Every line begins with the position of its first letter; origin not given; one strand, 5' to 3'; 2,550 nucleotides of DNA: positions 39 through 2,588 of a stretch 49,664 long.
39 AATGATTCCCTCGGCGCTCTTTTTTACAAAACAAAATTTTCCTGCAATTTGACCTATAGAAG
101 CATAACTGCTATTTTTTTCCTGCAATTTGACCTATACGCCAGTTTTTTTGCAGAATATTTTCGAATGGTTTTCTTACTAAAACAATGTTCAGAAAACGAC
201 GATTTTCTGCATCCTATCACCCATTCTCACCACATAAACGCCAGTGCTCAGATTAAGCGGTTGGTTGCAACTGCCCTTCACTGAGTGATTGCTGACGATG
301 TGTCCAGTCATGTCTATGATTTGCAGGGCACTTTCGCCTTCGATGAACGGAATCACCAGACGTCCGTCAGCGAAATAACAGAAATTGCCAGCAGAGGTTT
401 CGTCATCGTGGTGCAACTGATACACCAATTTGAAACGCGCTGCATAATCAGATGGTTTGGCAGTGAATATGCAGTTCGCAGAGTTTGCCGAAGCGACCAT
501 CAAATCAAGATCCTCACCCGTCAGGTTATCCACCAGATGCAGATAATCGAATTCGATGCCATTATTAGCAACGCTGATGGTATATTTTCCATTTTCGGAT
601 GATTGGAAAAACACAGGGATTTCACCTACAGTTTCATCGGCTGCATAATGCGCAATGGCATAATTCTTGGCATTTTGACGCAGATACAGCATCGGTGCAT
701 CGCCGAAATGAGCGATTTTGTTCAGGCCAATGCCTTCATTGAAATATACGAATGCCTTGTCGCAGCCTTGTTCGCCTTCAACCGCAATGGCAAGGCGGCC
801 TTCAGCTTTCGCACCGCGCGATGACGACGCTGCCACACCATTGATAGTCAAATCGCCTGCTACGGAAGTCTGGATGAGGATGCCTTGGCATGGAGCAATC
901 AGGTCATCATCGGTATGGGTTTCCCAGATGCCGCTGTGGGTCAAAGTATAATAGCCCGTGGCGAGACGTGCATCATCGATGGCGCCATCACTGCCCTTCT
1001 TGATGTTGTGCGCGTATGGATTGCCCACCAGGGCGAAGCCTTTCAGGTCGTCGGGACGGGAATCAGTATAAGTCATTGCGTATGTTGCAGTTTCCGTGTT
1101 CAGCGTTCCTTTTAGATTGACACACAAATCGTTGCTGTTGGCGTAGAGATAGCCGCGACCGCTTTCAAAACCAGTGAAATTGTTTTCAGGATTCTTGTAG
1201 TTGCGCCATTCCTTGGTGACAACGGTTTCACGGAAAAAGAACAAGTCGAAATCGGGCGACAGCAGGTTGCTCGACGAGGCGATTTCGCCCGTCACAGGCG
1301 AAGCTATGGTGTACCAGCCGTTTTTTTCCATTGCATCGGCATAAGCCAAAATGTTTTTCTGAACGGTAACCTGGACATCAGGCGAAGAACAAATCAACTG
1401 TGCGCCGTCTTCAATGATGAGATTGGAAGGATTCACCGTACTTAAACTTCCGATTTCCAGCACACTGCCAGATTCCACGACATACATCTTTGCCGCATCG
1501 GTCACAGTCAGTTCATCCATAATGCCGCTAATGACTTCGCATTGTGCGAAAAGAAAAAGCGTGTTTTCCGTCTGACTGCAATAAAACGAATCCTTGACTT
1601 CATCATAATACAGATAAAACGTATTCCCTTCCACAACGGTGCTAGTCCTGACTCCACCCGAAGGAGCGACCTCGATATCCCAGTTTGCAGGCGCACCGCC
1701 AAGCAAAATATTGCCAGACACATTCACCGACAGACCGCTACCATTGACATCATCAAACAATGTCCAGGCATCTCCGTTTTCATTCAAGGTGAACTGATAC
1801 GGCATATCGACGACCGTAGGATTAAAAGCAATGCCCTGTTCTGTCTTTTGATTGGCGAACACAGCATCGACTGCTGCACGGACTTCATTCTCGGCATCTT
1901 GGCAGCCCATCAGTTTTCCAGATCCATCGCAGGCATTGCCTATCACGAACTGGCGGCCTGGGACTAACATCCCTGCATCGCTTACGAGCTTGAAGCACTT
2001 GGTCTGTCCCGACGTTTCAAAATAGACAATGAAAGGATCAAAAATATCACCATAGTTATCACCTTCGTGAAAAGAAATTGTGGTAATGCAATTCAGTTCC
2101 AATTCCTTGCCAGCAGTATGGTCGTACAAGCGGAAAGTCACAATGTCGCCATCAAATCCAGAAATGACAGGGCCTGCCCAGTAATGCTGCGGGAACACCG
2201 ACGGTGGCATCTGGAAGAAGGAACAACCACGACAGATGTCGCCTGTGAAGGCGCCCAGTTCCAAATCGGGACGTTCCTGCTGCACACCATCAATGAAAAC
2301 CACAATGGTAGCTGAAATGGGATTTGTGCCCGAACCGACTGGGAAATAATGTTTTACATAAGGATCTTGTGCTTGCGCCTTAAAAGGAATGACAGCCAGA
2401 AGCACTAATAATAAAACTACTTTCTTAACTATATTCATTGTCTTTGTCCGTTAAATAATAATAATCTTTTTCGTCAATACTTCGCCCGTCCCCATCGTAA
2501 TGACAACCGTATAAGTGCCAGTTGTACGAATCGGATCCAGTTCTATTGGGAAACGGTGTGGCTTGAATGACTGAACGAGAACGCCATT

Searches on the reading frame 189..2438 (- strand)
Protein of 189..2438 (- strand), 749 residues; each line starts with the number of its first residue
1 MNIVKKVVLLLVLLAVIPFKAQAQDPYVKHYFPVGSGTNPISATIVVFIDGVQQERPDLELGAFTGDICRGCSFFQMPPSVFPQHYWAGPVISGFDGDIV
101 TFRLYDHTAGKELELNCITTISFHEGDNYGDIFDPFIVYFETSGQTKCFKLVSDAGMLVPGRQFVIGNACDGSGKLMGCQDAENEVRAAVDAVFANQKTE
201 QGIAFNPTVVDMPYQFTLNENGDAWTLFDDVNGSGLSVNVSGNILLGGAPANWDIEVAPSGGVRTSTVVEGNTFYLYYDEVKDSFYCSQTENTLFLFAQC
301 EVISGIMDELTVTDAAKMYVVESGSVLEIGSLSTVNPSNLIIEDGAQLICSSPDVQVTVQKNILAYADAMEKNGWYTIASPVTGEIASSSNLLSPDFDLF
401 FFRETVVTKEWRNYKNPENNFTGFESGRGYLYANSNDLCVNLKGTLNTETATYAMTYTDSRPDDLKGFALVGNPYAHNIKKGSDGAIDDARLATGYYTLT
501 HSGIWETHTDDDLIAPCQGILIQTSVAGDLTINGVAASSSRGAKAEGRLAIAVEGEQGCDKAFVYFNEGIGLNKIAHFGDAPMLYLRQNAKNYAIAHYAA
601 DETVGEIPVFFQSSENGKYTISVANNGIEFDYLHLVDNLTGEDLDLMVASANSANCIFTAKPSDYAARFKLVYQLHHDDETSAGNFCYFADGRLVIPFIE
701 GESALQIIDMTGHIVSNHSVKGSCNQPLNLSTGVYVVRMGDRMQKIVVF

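Call 9: search_protein_families(library=pfam, max_evalue=0.01, proteins=[window:189-2438:-])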
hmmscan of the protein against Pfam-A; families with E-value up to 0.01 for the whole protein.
window:189-2438:- (749 aa): 1 family
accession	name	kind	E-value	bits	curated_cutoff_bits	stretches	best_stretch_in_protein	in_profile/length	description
PF18962.6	Por_Secre_tail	-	0.0032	18.2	27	0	702-746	21-73/75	Secretion system C-terminal sorting domain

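Call 10: search_protein_families(library=ncbifam, max_evalue=0.01, proteins=[window:189-2438:-])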
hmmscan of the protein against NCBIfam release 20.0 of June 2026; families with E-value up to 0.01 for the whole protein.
window:189-2438:- (749 aa): 1 family
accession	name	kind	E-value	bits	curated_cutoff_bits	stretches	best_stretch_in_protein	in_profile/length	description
TIGR04183.1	Por_Secre_tail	domain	0.00034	20.5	23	1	701-747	19-70/72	T9SS type A sorting domain-containing protein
